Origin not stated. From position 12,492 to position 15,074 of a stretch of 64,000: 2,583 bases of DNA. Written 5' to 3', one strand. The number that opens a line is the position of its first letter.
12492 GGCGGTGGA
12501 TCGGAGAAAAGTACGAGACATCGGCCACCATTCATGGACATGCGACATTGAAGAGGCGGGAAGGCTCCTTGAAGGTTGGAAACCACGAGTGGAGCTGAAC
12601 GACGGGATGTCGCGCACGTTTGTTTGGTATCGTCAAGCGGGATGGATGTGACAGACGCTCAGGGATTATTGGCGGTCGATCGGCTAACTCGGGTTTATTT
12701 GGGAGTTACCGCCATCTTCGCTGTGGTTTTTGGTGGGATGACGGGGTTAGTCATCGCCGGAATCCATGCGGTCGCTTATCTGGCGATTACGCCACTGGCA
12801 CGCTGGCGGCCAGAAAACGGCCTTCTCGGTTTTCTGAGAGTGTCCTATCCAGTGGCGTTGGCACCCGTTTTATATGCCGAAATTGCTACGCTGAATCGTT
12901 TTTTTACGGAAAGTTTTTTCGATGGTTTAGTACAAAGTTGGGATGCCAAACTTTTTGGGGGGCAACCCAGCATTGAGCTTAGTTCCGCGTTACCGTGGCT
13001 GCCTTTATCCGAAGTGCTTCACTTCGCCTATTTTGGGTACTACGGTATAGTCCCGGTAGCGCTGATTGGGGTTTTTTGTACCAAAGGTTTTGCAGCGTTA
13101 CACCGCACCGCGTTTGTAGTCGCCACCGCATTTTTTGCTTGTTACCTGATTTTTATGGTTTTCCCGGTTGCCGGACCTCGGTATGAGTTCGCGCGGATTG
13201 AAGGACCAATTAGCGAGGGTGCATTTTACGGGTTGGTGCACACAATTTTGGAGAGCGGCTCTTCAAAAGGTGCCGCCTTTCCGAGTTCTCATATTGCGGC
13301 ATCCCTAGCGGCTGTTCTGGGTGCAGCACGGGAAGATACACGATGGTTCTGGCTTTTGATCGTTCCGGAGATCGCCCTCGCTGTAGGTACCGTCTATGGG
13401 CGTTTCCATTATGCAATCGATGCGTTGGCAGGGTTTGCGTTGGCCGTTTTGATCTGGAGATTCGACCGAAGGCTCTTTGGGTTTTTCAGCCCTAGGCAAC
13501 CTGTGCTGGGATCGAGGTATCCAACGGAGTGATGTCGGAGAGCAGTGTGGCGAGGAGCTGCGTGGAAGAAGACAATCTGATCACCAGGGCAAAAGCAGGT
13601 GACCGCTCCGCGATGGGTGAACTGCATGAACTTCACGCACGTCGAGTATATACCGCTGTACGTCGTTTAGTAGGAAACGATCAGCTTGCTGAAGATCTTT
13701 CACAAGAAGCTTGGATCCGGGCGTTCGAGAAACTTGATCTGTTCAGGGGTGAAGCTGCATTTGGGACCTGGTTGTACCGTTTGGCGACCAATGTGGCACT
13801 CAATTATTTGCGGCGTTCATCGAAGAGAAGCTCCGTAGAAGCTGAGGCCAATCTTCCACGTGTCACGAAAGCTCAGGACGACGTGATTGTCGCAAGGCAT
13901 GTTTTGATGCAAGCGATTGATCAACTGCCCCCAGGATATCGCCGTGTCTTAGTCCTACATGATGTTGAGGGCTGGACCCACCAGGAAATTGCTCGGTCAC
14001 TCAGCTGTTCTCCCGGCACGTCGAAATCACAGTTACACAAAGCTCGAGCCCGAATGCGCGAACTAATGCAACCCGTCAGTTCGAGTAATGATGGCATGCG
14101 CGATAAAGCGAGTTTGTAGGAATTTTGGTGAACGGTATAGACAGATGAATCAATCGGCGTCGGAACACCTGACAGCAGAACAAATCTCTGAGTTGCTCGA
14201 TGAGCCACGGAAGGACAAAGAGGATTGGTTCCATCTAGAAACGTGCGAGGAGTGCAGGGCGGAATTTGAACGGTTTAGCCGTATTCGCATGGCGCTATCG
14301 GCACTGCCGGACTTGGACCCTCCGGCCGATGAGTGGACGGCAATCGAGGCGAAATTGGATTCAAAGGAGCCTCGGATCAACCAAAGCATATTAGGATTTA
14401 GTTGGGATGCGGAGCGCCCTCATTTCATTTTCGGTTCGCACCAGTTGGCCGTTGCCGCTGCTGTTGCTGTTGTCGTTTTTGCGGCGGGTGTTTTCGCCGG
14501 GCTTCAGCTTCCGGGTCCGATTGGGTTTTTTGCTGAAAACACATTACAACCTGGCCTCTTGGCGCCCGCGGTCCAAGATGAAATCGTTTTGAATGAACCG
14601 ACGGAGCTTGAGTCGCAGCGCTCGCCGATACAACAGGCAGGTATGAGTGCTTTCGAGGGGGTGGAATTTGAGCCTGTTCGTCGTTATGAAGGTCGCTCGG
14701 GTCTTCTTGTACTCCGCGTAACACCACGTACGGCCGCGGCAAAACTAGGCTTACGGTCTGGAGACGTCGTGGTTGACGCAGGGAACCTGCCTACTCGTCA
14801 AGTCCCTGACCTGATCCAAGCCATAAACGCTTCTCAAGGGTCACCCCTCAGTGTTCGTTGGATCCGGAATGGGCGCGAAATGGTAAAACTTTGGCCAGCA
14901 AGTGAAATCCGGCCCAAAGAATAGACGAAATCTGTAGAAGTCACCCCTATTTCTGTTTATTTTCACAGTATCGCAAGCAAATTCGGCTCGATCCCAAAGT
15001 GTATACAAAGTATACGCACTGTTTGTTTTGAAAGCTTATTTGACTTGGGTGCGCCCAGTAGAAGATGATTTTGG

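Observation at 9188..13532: Compact four-gene candidate bacterial sphingolipid/ceramide biosynthesis locus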

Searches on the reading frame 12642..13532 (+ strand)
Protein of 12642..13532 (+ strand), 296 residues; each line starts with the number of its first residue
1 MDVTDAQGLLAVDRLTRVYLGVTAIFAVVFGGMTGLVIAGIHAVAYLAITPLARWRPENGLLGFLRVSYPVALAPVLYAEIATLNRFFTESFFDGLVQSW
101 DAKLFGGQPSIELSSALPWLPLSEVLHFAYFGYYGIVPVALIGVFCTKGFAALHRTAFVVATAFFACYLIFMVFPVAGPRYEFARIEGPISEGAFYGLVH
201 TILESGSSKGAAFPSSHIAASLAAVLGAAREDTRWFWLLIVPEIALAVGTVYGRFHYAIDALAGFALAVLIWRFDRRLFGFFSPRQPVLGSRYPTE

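Call 3: search_protein_families(library=pfam, proteins=[window:12642-13532:+], max_evalue=0.01)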
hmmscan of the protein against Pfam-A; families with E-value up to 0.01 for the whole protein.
window:12642-13532:+ (296 aa): 3 families
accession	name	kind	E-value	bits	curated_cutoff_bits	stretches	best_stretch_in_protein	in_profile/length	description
PF14378.12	PAP2_3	-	2.7e-15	57.1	27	1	109-272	16-188/190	PAP2 superfamily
PF01569.27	PAP2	-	6.6e-05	23.1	27.2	1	210-273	48-119/130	PAP2 superfamily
PF14360.12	PAP2_C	-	0.0018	19.3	27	1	215-275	8-72/74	PAP2 superfamily C-terminal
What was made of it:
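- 12642..13532 (+): Aur1-like PAP2_3 integral membrane enzyme, the candidate ceramide phospho-head-group transferase. Motifs PVAGPR (175-180), FPSSH (His217) and RFHYAID (His256, Asp260). It overlaps the cerR stop codon by 10 nt. PF14378 PAP2_3, 57 bits against a cut-off of 27 (call 3).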

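Call 4: search_protein_families(library=ncbifam, proteins=[window:12642-13532:+], max_evalue=0.01)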
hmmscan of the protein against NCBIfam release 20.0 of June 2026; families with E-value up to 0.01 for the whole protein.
window:12642-13532:+ (296 aa): 0 families

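Call 7: search_solved_structures(query=window:12642-13532:+, max_evalue=1)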
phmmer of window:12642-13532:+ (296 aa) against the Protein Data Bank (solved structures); distinct sequences matched with E-value up to 1: 0.

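Call 24: find_homologous_proteins(query=window:12642-13532:+)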
Query window:12642-13532:+ (296 aa): 736 proteins with E <= 0.001 among 8000 candidates; the best 120 are listed.
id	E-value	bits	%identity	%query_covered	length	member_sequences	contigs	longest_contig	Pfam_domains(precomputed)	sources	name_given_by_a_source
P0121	1.1e-184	631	96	100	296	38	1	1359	PF14378.13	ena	-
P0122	4.7e-150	517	78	100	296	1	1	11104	PF14378.13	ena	-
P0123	3.1e-117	409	67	97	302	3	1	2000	PF14378.13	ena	-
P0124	1.2e-113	398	64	96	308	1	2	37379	PF14378.13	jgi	-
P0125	3.6e-113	396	66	95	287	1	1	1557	PF14378.13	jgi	-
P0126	8.7e-113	395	66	94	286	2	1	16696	PF14378.13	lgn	-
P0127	3.0e-112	393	66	97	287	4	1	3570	PF14378.13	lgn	-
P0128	3.5e-112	393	63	97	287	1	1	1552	PF14378.13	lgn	-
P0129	4.7e-108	379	61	99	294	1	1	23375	PF14378.13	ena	-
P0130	5.4e-108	379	65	93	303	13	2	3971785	PF14378.13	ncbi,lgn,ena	-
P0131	3.4e-107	376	62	97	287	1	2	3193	PF14378.13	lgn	-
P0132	3.5e-107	376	64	94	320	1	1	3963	PF01569.28,PF14378.13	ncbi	-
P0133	4.7e-107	376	64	92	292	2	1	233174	PF14378.13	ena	-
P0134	1.9e-106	374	64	92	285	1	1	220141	PF14378.13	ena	-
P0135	2.0e-106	374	62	99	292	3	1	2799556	PF14378.13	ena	-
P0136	2.4e-106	374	64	93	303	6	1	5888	PF14378.13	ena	-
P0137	5.2e-106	373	63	96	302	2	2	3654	PF14378.13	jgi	jgi:membrane-associated phospholipid phosphatase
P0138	6.7e-106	372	67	81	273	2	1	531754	PF14378.13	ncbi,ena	-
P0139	1.4e-105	371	65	91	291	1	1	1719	PF14378.13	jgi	jgi:membrane-associated phospholipid phosphatase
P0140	1.4e-104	368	65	89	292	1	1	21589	PF14378.13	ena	-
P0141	2.5e-104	367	63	87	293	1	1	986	PF01569.28,PF14378.13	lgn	-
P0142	4.3e-104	366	64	91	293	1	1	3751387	PF01569.28,PF14378.13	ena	-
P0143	7.8e-104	365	62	96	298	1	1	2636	PF14378.13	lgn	-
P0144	2.9e-103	364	59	100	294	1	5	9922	PF01569.28,PF14378.13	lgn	-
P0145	4.1e-103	363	64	89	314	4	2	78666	PF14378.13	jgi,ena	-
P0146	4.5e-103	363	63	88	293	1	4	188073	PF14378.13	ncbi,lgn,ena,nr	ncbi:MAG: hypothetical protein F4164_13995 [Gemmatimonadales bacterium]|nr:hypothetical protein [Gem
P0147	8.0e-103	362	62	88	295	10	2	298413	PF14378.13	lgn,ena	-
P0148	8.6e-103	362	64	89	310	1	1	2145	PF14378.13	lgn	-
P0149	1.7e-102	361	58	99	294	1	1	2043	PF14378.13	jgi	-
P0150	2.6e-102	360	60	94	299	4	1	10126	PF14378.13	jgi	-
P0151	7.5e-102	359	62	87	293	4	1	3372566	PF01569.28,PF14378.13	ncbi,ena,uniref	ncbi:phosphatase PAP2 family protein [Candidatus Palauibacter sp.]|uniref:phosphatase PAP2 family pr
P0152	1.1e-101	358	62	88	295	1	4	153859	PF14378.13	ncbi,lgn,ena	-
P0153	1.3e-101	358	62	90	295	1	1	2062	PF14378.13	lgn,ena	-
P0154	1.3e-101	358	62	88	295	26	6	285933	PF14378.13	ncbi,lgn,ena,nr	ncbi:MAG: phosphatase PAP2 family protein [Gemmatimonadetes bacterium]|nr:phosphatase PAP2 family pr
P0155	1.5e-101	358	62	96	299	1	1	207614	PF14378.13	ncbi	-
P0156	2.2e-101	357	63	85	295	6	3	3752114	PF01569.28,PF14378.13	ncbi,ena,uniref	ncbi:phosphatase PAP2 family protein [Candidatus Palauibacter sp.]|uniref:phosphatase PAP2 family pr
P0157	2.3e-101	357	63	85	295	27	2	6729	PF14378.13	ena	-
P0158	2.4e-101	357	58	97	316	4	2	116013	PF14378.13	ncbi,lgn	-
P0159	2.7e-101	357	62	85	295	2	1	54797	PF14378.13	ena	-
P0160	2.7e-101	357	65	86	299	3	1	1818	PF14378.13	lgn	-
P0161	2.9e-101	357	57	100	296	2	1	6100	PF14360.13,PF01569.28,PF14378.13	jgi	-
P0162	6.3e-101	356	62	88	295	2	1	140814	PF14378.13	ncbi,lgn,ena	-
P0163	1.4e-100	355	63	88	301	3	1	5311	PF14378.13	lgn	-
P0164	1.6e-100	355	63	85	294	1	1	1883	PF14378.13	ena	-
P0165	2.9e-100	354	64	90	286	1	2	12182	PF14378.13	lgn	-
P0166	4.1e-100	353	62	88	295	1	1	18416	PF14378.13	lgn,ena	-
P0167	8.3e-100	352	63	85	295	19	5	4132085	PF14378.13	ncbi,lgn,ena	-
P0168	8.5e-100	352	55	97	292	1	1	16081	PF14360.13,PF01569.28,PF14378.13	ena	-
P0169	1.5e-99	351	65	84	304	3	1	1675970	PF14378.13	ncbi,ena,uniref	ncbi:phosphatase PAP2 family protein [Candidatus Palauibacter sp.]|uniref:phosphatase PAP2 family pr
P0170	1.9e-99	351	65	85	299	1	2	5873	PF14378.13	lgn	-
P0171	4.3e-99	350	63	85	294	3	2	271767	PF14378.13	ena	-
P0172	5.4e-99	350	56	99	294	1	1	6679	PF14378.13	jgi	-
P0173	6.1e-99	349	62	85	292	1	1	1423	PF01569.28,PF14378.13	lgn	-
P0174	9.0e-99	349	60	87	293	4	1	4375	PF14378.13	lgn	-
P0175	9.6e-99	349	59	89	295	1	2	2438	PF01569.28,PF14378.13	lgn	-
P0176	1.4e-98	348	64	88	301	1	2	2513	PF01569.28,PF14378.13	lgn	-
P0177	4.9e-97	343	62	88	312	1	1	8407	PF14378.13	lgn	-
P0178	1.0e-96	342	52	99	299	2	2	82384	PF14360.13,PF01569.28,PF14378.13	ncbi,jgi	jgi:membrane-associated phospholipid phosphatase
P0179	8.1e-96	339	53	98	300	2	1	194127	PF14360.13,PF01569.28,PF14378.13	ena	-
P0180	8.5e-96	339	59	94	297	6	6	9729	PF14378.13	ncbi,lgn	-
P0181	1.3e-95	338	53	97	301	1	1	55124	PF14360.13,PF01569.28,PF14378.13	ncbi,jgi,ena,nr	ncbi:MAG: phosphatase PAP2 family protein [Gemmatimonadota bacterium]|nr:phosphatase PAP2 family pro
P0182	2.2e-95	338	56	95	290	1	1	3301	PF14378.13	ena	-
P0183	3.6e-94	334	57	89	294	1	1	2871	PF01569.28,PF14378.13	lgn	-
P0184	1.5e-93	332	60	85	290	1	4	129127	PF14378.13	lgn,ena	-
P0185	1.8e-93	331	55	95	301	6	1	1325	PF14378.13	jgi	jgi:membrane-associated phospholipid phosphatase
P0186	1.9e-93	331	51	98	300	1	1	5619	PF01569.28,PF14378.13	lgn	-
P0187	6.4e-93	330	62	88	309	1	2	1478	PF14378.13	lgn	-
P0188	9.0e-93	329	52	99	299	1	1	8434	PF14360.13,PF01569.28,PF14378.13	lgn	-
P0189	3.1e-92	327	56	90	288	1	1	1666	PF01569.28,PF14378.13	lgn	-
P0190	3.7e-92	327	57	89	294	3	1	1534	PF14378.13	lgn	-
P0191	1.6e-91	325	54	91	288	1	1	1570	PF01569.28,PF14378.13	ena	-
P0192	2.2e-91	324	59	89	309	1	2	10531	PF14378.13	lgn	-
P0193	3.9e-91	324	57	97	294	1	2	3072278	PF14378.13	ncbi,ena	-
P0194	5.3e-91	323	50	95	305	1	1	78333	PF14378.13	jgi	jgi:membrane-associated phospholipid phosphatase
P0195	3.8e-90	320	59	91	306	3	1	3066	PF01569.28,PF14378.13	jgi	jgi:hypothetical protein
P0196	1.4e-89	319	55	86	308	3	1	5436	PF01569.28,PF14378.13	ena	-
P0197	2.3e-88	315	48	98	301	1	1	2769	PF14378.13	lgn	-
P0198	1.5e-87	312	54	99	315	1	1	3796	PF14378.13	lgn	-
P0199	1.7e-87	312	56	91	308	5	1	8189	PF14378.13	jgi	jgi:membrane-associated phospholipid phosphatase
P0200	4.8e-87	310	55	95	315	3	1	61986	PF14378.13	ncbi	-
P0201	7.4e-86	306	56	90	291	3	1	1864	PF14378.13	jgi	-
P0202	1.4e-85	306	58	87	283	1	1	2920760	PF14378.13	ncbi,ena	-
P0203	2.7e-85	305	56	89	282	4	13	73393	PF01569.28,PF14378.13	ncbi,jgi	jgi:membrane-associated phospholipid phosphatase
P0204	2.5e-84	301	59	85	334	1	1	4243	PF14378.13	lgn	-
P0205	2.9e-84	301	64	75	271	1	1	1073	PF14378.13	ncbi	ncbi:MAG: phosphatase PAP2 family protein, partial [Gemmatimonadota bacterium]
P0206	1.0e-83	299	55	93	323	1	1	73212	PF14378.13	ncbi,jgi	jgi:hypothetical protein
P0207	1.3e-82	296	52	99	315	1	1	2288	PF14378.13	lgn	-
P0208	2.5e-82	295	57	86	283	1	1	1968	PF14378.13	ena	-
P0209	1.1e-81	293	54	90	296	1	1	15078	PF14378.13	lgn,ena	-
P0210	1.6e-81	292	55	93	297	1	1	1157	PF14378.13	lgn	-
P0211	2.6e-81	291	58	89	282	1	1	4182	PF14378.13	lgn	-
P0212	9.7e-81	290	54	90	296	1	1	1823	PF14378.13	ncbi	-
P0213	2.2e-80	288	53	92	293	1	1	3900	PF14378.13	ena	-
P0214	1.0e-79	286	52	96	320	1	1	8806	PF14378.13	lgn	-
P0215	2.3e-79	285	55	93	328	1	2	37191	PF14378.13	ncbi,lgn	ncbi:MAG: phosphatase PAP2 family protein [Gemmatimonadota bacterium]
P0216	5.0e-78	281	54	88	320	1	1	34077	PF01569.28,PF14378.13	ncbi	-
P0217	8.7e-78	280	54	85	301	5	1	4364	PF14378.13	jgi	jgi:hypothetical protein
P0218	1.4e-77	279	54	91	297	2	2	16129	PF14378.13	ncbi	-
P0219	1.5e-77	279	51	89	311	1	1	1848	PF01569.28,PF14378.13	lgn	-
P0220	2.8e-77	278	55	89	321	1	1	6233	PF01569.28,PF14378.13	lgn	-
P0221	5.1e-77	277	59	74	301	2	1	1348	PF01569.28,PF14378.13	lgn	-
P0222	2.4e-76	275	55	86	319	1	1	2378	PF01569.28,PF14378.13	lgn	-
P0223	3.3e-76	275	61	67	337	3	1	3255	PF14378.13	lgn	-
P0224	2.1e-75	272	55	83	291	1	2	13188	PF14378.13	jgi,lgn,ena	-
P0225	1.7e-74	269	54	83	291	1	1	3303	PF14378.13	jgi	jgi:membrane-associated phospholipid phosphatase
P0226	2.5e-74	269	52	82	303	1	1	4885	PF01569.28,PF14378.13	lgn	-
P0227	4.4e-74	268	55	89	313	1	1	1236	PF14378.13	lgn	-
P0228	4.9e-74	268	52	89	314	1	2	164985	PF01569.28,PF14378.13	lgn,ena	-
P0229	6.7e-74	267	51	88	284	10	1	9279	PF01569.28,PF14378.13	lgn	-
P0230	7.5e-74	267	48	83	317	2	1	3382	PF01569.28,PF14378.13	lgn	-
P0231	2.3e-73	265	54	89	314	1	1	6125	PF14378.13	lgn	-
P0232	1.2e-72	263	52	89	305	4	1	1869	PF14378.13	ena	-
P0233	1.3e-72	263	51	93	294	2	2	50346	PF14378.13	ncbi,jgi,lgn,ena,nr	ncbi:MAG: phosphatase PAP2 family protein [Gemmatimonadota bacterium]|nr:phosphatase PAP2 family pro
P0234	1.3e-72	263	48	83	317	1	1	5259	PF01569.28,PF14378.13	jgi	-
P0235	1.3e-72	263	55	78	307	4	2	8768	PF01569.28,PF14378.13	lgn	-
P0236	2.0e-72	262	54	72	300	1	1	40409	PF14378.13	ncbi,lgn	-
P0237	2.8e-72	262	55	74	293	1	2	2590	PF01569.28,PF14378.13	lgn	-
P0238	3.5e-72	261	53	83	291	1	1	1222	PF14378.13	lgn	-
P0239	3.9e-72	261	54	78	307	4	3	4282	PF01569.28,PF14378.13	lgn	-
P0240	4.8e-72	261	53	88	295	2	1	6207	PF14378.13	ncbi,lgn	ncbi:MAG: phosphatase PAP2 family protein [Gemmatimonadota bacterium]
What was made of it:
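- Checked: The mechanical ORF starts at a TTG at 12576, but the 96%-identical homologue P0121 is 296 aa (call 24).
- Sources name the close homologues only 'phosphatase PAP2 family protein' (call 24).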

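Call 59: search_solved_structures(query=A3, max_evalue=10)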
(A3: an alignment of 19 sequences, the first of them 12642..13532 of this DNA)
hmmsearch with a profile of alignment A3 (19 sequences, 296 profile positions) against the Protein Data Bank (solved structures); distinct sequences matched with E-value up to 10: 0.
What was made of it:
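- On Aur1/IPC-synthase-type PAP2_3 phosphotransferases: A profile search of the PDB sequences finds nothing at E <= 10 (call 59).
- A profile of the PAP2 family finds no PDB sequence, Aur1 included, at E <= 10 (call 59).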

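Call 65: predict_structure(alignment_id=A3)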
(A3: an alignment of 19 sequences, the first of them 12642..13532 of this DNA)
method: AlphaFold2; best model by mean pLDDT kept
length: 296 residues; sequences in the alignment: 19
mean_pLDDT: 84.7   pTM: 0.85
mean pLDDT of the five models: 84.7, 84.3, 84.1, 84.0, 83.5
residues with pLDDT >= 90: 152; 70-90: 105; 50-70: 16; < 50: 23
segments of 3 or more residues with pLDDT < 50: 1-5, 208-212, 286-296
pLDDT, mean of each block of 10 residues (from residue 1): 57 95 96 94 94 87 94 85 83 83 90 87 91 91 95 96 93 70 72 86 60 74 97 96 92 84 94 92 59 33
secondary structure, 60 per line:
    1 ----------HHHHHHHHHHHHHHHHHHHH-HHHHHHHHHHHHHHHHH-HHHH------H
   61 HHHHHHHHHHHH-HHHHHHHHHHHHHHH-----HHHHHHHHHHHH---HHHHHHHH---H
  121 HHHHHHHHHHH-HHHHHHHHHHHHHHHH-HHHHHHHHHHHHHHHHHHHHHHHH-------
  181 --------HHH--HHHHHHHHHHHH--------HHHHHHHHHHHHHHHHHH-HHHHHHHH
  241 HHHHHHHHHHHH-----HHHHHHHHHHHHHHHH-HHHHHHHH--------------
elements in order: H11-30 H32-48 H50-53 H60-72 H74-88 H94-105 H109-116 H120-131 H133-148 H150-173 H194-205 H214-231 H233-252 H258-273 H275-282

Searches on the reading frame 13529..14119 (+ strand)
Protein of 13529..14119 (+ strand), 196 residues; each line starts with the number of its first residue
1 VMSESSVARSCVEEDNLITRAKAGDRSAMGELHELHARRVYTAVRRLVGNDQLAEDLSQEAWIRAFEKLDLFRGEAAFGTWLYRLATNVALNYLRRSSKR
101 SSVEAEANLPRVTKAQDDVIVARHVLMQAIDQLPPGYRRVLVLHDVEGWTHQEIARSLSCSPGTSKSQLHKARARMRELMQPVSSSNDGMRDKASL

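Call 3: search_protein_families(library=pfam, proteins=[window:13529-14119:+], max_evalue=0.01)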
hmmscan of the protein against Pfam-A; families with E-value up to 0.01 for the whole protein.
window:13529-14119:+ (196 aa): 5 families
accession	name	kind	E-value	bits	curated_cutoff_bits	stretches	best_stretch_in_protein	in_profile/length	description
PF08281.18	Sigma70_r4_2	-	2.3e-19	69.2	25.7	1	125-176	3-54/54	Sigma-70, region 4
PF04542.20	Sigma70_r2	-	2.2e-18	66.3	24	1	33-99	2-70/71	Sigma-70 region 2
PF04545.22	Sigma70_r4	-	1.5e-09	37.6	24.1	1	129-178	1-50/50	Sigma-70, region 4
PF07638.17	Sigma70_ECF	-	2.1e-07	31.5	21.1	1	17-179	7-182/185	ECF sigma factor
PF13384.12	HTH_23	-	0.0097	16.1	24.6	0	138-164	6-33/50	Homeodomain-like domain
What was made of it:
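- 13529..14119 (+): ECF sigma factor whose GTG start overlaps the PAP2 stop codon by 4 nt. It is possibly co-transcribed. Its relation to the lipid genes is uncertain. Sigma70_r2 and Sigma70_r4_2 (call 3).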

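Call 4: search_protein_families(library=ncbifam, proteins=[window:13529-14119:+], max_evalue=0.01)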
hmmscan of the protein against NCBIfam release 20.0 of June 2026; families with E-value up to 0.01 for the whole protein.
window:13529-14119:+ (196 aa): 99 families (the best 25 are shown)
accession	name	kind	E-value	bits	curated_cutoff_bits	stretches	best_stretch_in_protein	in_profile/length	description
NF008888.0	PRK11922.1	equivalog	1e-38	133.3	204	1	5-180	8-196/231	RNA polymerase sigma factor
NF009171.0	PRK12518.1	equivalog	1.6e-34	119.4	208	1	8-181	8-185/191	RNA polymerase sigma factor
NF007216.0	PRK09638.1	equivalog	2.4e-31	108.9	194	1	12-178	3-172/180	RNA polymerase sigma factor SigY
NF007225.0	PRK09643.1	equivalog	9.5e-30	103.8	190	1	11-190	11-192/204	RNA polymerase sigma factor SigM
NF007223.0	PRK09641.1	equivalog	9.7e-30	103.8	209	1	16-181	7-185/187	RNA polymerase sigma factor SigW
TIGR02948.1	SigW_bacill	equivalog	2.6e-29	102.6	243.1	1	16-181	7-185/187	RNA polymerase sigma factor SigW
TIGR02937.1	sigma70-ECF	superfamily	6.4e-29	100.7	42.9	1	28-179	2-164/165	sigma-70 family RNA polymerase sigma factor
NF006089.0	PRK08241.1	subfamily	2.5e-28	99.2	240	2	13-107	8-102/343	RNA polymerase subunit sigma-70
TIGR02939.1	RpoE_Sigma70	equivalog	3.1e-28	99.1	236.15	1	15-183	8-189/190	RNA polymerase sigma factor RpoE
NF007229.0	PRK09647.1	equivalog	2.8e-27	95.5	265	1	25-187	42-209/220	RNA polymerase sigma factor SigE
TIGR02960.1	SigX5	hypoth_equivalog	2.8e-26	92.5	264.75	2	24-109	2-87/322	RNA polymerase sigma-70 factor, TIGR02960 family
NF009166.1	PRK12513.1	equivalog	3.2e-26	92.2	206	1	13-181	8-187/193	RNA polymerase sigma factor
NF004113.0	PRK05602.1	equivalog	1.7e-25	89.9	208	1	12-184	30-205/211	RNA polymerase sigma factor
TIGR02983.1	SigE-fam_strep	subfamily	1.7e-25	89.8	141.55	1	29-181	8-159/162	SigE family RNA polymerase sigma factor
TIGR02950.1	SigM_subfam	subfamily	9.3e-24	84.1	147.95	1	30-180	3-158/159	RNA polymerase sigma factor, SigM family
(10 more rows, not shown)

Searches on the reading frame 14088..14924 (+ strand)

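Call 3: search_protein_families(library=pfam, proteins=[window:14088-14924:+], max_evalue=0.01)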
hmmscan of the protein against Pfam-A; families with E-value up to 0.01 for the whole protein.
window:14088-14924:+ (278 aa): 2 families
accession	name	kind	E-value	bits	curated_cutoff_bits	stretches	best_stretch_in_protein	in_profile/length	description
PF17820.7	PDZ_6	-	3.5e-07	30.3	27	1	208-260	2-54/54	PDZ domain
PF13180.12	PDZ_2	-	1.9e-06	28.5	27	1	191-264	4-73/80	PDZ domain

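Call 4: search_protein_families(library=ncbifam, proteins=[window:14088-14924:+], max_evalue=0.01)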
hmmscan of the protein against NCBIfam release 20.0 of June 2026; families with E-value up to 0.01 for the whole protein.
window:14088-14924:+ (278 aa): 9 families
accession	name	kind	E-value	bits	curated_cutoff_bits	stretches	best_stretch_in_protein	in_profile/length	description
NF052375.1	antisigma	equivalog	6.5e-08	32.8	100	1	49-138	21-104/217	anti-sigma factor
NF041521.1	HhoA_HhoB_HtrA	equivalog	5.2e-05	22.7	450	1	202-265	261-325/335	HhoA/HhoB/HtrA family serine endopeptidase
TIGR02037.1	degP_htrA_DO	subfamily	6.6e-05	22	416.2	1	202-265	257-321/434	Do family serine endopeptidase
NF040960.1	MamE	equivalog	0.00019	20.1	800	1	128-262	406-526/659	magnetosome formation protease MamE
NF047968.1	SerProtHtrA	equivalog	0.00039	19.9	470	1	201-265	286-351/357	serine protease HtrA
TIGR00054.1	TIGR00054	equivalog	0.00042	19.3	147.55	1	205-265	203-263/421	RIP metalloprotease RseP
NF041199.1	trx7_PDZ_seleno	equivalog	0.00048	19.2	300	1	204-265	203-267/390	Trx7/PDZ domain-containing (seleno)protein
NF008189.1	PRK10942.1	equivalog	0.00097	17.7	720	1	186-248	395-456/477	serine endoprotease DegP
NF008147.1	PRK10898.1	equivalog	0.0035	16.5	408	1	201-265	276-341/352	outer membrane-stress sensor serine endopeptidase DegS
